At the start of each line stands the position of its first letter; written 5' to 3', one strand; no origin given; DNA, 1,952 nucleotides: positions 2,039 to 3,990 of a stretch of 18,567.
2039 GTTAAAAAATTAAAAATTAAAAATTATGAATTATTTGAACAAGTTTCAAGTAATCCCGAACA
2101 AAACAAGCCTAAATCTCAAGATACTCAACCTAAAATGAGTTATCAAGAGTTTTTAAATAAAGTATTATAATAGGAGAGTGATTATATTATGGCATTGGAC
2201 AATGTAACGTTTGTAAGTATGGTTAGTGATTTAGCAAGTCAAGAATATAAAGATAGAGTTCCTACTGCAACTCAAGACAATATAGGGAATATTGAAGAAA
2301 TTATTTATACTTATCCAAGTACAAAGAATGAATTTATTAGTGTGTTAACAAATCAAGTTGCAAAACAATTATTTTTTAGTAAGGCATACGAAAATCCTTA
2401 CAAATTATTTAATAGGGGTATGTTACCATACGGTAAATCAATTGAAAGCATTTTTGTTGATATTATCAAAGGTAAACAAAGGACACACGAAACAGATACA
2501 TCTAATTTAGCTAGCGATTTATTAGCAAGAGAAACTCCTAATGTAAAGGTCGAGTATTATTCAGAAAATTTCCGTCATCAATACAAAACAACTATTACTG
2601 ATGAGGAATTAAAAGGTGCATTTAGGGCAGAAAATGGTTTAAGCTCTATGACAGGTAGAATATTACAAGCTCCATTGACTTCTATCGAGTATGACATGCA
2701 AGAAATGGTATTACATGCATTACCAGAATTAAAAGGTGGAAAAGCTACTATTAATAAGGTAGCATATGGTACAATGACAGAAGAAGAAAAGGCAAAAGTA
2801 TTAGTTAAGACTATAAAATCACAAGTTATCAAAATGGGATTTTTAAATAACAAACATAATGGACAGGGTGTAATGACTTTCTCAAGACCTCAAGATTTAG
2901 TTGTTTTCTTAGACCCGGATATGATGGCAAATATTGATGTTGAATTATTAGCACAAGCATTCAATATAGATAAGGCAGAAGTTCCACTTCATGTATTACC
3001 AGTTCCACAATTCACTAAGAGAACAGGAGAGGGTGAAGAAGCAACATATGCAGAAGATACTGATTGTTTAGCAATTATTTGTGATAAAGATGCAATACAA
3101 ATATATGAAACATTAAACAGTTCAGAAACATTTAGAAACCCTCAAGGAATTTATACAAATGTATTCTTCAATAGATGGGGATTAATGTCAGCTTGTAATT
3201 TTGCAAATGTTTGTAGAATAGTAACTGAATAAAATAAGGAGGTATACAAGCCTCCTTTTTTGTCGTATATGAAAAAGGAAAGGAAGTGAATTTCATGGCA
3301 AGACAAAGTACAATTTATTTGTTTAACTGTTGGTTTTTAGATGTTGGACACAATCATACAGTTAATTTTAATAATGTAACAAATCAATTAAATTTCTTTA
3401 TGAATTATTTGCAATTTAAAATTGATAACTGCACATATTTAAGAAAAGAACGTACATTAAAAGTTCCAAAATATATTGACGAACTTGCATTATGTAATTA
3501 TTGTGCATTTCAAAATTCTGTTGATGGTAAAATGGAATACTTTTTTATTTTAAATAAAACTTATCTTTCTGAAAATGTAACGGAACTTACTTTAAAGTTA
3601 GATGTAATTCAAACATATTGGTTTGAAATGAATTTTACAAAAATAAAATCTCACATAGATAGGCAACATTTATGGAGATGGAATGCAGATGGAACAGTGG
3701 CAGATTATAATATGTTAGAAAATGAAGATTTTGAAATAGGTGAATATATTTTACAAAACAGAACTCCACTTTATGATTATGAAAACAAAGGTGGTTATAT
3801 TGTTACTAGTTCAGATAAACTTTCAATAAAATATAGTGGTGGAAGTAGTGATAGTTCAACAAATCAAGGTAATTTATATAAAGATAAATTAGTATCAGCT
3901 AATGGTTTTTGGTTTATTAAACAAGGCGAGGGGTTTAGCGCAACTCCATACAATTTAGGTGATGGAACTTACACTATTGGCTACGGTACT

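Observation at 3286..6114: Tail-knob gene (phi29 gp9 homologue) split into two ORFs, with a lysozyme plus NlpC/P60 cassette fused to the N-terminal fragment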

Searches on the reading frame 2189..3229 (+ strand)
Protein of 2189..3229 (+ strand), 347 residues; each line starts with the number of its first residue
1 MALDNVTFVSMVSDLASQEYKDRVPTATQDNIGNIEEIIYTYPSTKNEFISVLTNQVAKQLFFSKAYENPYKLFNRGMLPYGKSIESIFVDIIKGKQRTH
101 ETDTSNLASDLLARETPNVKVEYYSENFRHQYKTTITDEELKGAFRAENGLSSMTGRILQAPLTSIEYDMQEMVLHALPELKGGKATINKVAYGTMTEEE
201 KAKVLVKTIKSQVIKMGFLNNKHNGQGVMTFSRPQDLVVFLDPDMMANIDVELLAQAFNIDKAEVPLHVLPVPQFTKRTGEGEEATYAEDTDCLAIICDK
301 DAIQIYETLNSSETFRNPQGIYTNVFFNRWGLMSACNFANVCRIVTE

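Call 6: search_protein_families(library=pfam, proteins=[window:2189-3229:+], max_evalue=0.01)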
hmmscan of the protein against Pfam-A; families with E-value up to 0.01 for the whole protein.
window:2189-3229:+ (347 aa): 1 family
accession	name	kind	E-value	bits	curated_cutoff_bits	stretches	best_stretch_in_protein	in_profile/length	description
PF25622.1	Phi29_MCP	-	6.8e-81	272.6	27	1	14-344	6-322/323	Phi29-like phage major capsid protein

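Call 64: search_dna_similar(query=window:2189-3229:+, collection=plasmids, mode=protein, max_rows=10)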
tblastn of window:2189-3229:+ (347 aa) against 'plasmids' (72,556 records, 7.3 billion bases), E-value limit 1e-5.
Records with a match: 3; places in all: 3; records where one place covers at least 80% of the query: 3.
Best place of each record, by identity: <60% 3.
By first word of the organism name: Enterococcus 2; Clostridium 1.
By predicted mobility (MOB-suite, as given by PLSDB): non-mobilizable 3.
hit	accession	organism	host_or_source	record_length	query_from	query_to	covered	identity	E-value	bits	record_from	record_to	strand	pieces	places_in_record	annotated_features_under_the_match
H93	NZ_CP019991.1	Enterococcus faecium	Homo sapiens,rectal swab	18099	6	345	98%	28.9%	9e-41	159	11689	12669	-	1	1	hypothetical protein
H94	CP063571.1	Enterococcus faecium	Homo sapiens,rectal swab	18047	6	345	98%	28.9%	1e-40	159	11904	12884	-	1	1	phage head protein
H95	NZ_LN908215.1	Clostridium beijerinckii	-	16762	4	340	97%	27.7%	2e-27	120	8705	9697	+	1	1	hypothetical protein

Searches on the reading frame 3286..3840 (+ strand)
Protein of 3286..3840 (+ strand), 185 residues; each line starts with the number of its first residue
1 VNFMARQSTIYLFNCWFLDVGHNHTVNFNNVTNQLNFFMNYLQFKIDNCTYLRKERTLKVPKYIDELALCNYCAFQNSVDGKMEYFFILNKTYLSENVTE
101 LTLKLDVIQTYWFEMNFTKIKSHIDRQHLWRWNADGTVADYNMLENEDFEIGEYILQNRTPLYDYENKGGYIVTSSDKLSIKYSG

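Call 39: search_protein_representatives(protein=window:3286-3840:+)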
Query: 185 residues. Proteins with E-value up to 0.001 (for the whole library): 2510; up to 1e-10: 461; up to 1e-30: 8. The best 150 are listed.
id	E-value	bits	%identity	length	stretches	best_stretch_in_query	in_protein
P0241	9.6e-116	400.4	98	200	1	4-182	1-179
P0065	1.1e-41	159.0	48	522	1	9-185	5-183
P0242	1.3e-40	155.5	45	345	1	7-182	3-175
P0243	1.1e-39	152.4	46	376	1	6-180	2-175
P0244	2.9e-37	144.6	44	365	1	6-183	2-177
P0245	8.7e-33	130.0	44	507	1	6-182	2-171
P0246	4.3e-32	127.7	41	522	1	9-181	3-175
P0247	8.4e-31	123.5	47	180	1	18-179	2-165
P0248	2.6e-30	121.9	42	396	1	9-181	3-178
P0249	1.5e-29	119.4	40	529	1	9-181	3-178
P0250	1.1e-28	116.7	40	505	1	10-182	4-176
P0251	1.6e-28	116.1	43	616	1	9-180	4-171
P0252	1.9e-27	112.6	39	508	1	7-182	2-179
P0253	3.7e-27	111.6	38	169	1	9-168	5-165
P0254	8.2e-27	110.5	41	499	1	17-182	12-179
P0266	2.9e-23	98.9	35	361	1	8-176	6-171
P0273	1.7e-20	90.0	39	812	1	5-178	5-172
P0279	2.9e-19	85.9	38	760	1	9-179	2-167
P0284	1.7e-18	83.4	35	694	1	8-179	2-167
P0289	4.5e-18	82.0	35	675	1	8-179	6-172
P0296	1.5e-16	77.0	35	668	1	22-179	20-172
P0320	2.3e-15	73.2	32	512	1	6-179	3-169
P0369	4.4e-14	69.0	35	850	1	7-179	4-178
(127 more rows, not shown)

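Call 57: find_encoding_contigs(protein=P0273, flank=3000, max_places=2)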
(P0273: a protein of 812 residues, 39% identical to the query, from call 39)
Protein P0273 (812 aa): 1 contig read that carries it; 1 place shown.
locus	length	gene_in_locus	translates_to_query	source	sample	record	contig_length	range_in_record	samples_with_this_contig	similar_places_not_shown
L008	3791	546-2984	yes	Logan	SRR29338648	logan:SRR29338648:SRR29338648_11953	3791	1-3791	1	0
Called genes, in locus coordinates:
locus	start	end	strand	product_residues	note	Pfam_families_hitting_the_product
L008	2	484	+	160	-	?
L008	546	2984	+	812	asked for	PF16838:Caud_tail_N, PF00959:Phage_lysozyme, PF20934:phi29_gp9_C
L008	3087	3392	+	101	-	-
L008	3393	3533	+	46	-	-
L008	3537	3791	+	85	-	?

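Call 58: find_encoding_contigs(protein=P0369, flank=3000, max_places=2)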
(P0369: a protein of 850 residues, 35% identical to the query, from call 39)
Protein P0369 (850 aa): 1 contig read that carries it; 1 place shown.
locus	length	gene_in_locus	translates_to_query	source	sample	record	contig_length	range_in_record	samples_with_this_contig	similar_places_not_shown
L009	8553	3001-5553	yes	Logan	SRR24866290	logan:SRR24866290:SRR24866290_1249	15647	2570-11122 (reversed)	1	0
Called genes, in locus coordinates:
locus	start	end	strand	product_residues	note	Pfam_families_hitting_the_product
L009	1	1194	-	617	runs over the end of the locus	PF03175:DNA_pol_B_2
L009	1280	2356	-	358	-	-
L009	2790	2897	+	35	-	-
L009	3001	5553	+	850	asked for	PF16838:Caud_tail_N, PF00959:Phage_lysozyme, PF20934:phi29_gp9_C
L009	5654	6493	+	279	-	PF05352:Phage_connector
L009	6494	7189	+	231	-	-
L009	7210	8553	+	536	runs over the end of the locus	-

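Call 60: search_protein_families(library=pfam, proteins=[P0242, P0266, P0279, P0284, P0289, P0296, P0251, P0252, P0320, P0273], max_evalue=0.001)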
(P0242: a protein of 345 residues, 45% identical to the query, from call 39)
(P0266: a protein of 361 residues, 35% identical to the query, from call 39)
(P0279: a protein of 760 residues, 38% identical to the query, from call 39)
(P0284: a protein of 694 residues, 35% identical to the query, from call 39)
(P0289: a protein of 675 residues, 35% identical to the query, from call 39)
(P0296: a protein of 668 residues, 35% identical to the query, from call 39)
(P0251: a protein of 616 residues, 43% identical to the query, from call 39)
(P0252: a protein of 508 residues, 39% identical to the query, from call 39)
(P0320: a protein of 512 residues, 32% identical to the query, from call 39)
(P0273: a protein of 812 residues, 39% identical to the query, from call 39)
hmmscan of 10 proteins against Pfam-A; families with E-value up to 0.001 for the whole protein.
P0242 (345 aa): 2 families
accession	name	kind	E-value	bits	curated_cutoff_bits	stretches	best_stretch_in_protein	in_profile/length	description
PF01832.25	Glucosaminidase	-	5.6e-34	117.9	30.2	1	212-341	9-123/123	Mannosyl-glycoprotein endo-beta-N-acetylglucosaminidase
PF16838.11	Caud_tail_N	-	1.2e-07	32.7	27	1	17-111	16-119/120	Caudoviral major tail protein N-terminus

P0266 (361 aa): 2 families
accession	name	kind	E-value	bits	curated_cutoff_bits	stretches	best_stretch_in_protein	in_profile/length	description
PF01832.25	Glucosaminidase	-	8.1e-32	110.9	30.2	1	226-351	12-122/123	Mannosyl-glycoprotein endo-beta-N-acetylglucosaminidase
PF16838.11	Caud_tail_N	-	1e-13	52.3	27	1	9-113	7-119/120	Caudoviral major tail protein N-terminus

P0279 (760 aa): 2 families
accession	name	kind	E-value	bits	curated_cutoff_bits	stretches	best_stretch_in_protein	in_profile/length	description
PF16838.11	Caud_tail_N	-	1.8e-10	41.8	27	1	5-108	8-118/120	Caudoviral major tail protein N-terminus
PF01551.29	Peptidase_M23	-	2.3e-05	25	28.7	1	561-646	16-76/96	Peptidase family M23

P0284 (694 aa): 2 families
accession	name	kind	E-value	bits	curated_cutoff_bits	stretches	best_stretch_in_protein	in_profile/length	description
PF01551.29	Peptidase_M23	-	3.2e-08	34.1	28.7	1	508-576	16-73/96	Peptidase family M23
PF16838.11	Caud_tail_N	-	4.4e-07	30.9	27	1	5-109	7-119/120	Caudoviral major tail protein N-terminus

P0289 (675 aa): 2 families
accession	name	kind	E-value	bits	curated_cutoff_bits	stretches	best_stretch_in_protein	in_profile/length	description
PF16838.11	Caud_tail_N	-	1.6e-07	32.3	27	1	10-112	7-118/120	Caudoviral major tail protein N-terminus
PF01551.29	Peptidase_M23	-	0.00031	21.3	28.7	0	515-580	12-76/96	Peptidase family M23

P0296 (668 aa): 2 families
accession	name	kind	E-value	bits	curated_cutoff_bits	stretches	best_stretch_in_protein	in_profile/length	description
PF01551.29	Peptidase_M23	-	0.0003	21.4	28.7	0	535-573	34-72/96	Peptidase family M23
PF16838.11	Caud_tail_N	-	0.00086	20.2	27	1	12-113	11-119/120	Caudoviral major tail protein N-terminus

P0251 (616 aa): 3 families
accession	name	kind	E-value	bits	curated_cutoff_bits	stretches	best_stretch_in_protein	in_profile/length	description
PF01832.25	Glucosaminidase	-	3.2e-32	112.2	30.2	1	223-354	6-122/123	Mannosyl-glycoprotein endo-beta-N-acetylglucosaminidase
PF00877.26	NLPC_P60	-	4.9e-12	46.2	23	1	492-573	1-70/105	NlpC/P60 family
PF16838.11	Caud_tail_N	-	1.8e-08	35.4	27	1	15-107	15-118/120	Caudoviral major tail protein N-terminus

P0252 (508 aa): 3 families
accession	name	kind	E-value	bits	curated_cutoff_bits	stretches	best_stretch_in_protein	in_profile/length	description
PF01832.25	Glucosaminidase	-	1.9e-30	106.5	30.2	1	373-503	5-123/123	Mannosyl-glycoprotein endo-beta-N-acetylglucosaminidase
PF00877.26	NLPC_P60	-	6.2e-17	61.9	23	1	220-310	1-81/105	NlpC/P60 family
PF16838.11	Caud_tail_N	-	1e-06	29.7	27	1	16-109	16-116/120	Caudoviral major tail protein N-terminus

P0320 (512 aa): 3 families
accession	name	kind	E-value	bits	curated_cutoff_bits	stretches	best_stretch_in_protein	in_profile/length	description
PF01551.29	Peptidase_M23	-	9.9e-30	103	28.7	1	220-315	2-96/96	Peptidase family M23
PF01832.25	Glucosaminidase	-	7.6e-08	33.5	30.2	1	365-480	7-112/123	Mannosyl-glycoprotein endo-beta-N-acetylglucosaminidase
PF16838.11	Caud_tail_N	-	2.2e-07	31.8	27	1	20-109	18-118/120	Caudoviral major tail protein N-terminus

P0273 (812 aa): 3 families
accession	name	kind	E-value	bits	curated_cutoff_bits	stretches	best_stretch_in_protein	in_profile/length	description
PF20934.2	phi29_gp9_C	-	1e-25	90.9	27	1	492-798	125-440/449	Bacillus phage phi29, Tail knob protein gp9, C-terminal domain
PF00959.24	Phage_lysozyme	-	3.9e-19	69.6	22.3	1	220-352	1-123/125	Phage lysozyme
PF16838.11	Caud_tail_N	-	1.9e-12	48.2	27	1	16-115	11-119/120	Caudoviral major tail protein N-terminus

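Call 69: search_protein_families(library=phrogs, proteins=[P0273, P0369], max_evalue=0.00001)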
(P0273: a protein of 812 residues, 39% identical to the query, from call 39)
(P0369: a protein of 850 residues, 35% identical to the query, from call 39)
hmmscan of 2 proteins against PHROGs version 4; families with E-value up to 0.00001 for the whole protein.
P0273 (812 aa): 6 families
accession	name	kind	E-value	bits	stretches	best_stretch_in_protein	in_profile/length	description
phrog_16740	-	tail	1.3e-86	292.4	1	440-812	15-398/399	tail protein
phrog_2248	-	tail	1.6e-58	199.8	2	21-145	17-142/590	tail protein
phrog_16615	-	other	4.8e-42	145.4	1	10-307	5-304/529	peptidase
phrog_7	-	lysis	2.4e-27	96.4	1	209-366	552-703/873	endolysin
phrog_33083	-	lysis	8.6e-11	42.2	1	216-368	8-150/456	endolysin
phrog_30532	-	tail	7.2e-07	29.3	1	8-114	29-138/520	tail protein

P0369 (850 aa): 9 families
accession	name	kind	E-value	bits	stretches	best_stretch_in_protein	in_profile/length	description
phrog_16740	-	tail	1.8e-86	292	1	471-850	17-398/399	tail protein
phrog_2248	-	tail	1.2e-58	200.2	2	10-161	11-153/590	tail protein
phrog_16615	-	other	1.6e-41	143.7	1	6-382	4-374/529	peptidase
phrog_7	-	lysis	2.1e-26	93.3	1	211-366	552-701/873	endolysin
phrog_33083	-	lysis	2.1e-10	40.9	1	219-365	9-145/456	endolysin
phrog_10457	-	lysis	5e-10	40.5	1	285-360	24-93/95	endolysin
phrog_9205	-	unknown function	2.7e-09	36.3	1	718-828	1019-1130/1144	-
phrog_28234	-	lysis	3.1e-06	27.5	1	254-367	118-226/372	endolysin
phrog_30532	-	tail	4.5e-06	26.6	1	6-124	30-142/520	tail protein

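Call 71: find_encoding_contigs(protein=P0246, flank=3000, max_places=1)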
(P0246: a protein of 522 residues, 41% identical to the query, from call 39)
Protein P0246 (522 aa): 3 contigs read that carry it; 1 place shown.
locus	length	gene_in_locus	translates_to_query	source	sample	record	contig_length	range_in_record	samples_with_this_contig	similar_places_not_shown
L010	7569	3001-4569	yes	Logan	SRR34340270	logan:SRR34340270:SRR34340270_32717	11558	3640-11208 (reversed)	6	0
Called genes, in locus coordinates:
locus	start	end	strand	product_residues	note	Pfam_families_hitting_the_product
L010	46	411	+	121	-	-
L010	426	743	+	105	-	-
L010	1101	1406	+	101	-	-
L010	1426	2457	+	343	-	PF25622:Phi29_MCP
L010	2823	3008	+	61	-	-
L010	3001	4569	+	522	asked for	PF00877:NLPC_P60, PF00959:Phage_lysozyme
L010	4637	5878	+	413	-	PF20934:phi29_gp9_C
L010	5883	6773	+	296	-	PF05352:Phage_connector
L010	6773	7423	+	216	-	-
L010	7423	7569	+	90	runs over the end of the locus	-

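Call 72: find_encoding_contigs(protein=P0242, flank=3000, max_places=1)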
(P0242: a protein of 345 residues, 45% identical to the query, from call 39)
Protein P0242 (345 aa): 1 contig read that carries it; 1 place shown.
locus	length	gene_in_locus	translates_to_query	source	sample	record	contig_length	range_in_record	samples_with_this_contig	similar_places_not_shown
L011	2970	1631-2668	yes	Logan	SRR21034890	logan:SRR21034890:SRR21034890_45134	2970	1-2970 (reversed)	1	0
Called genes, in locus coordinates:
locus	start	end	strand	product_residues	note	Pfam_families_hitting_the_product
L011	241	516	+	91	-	-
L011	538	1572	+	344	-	PF25622:Phi29_MCP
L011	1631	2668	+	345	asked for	PF16838:Caud_tail_N, PF01832:Glucosaminidase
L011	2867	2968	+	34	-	?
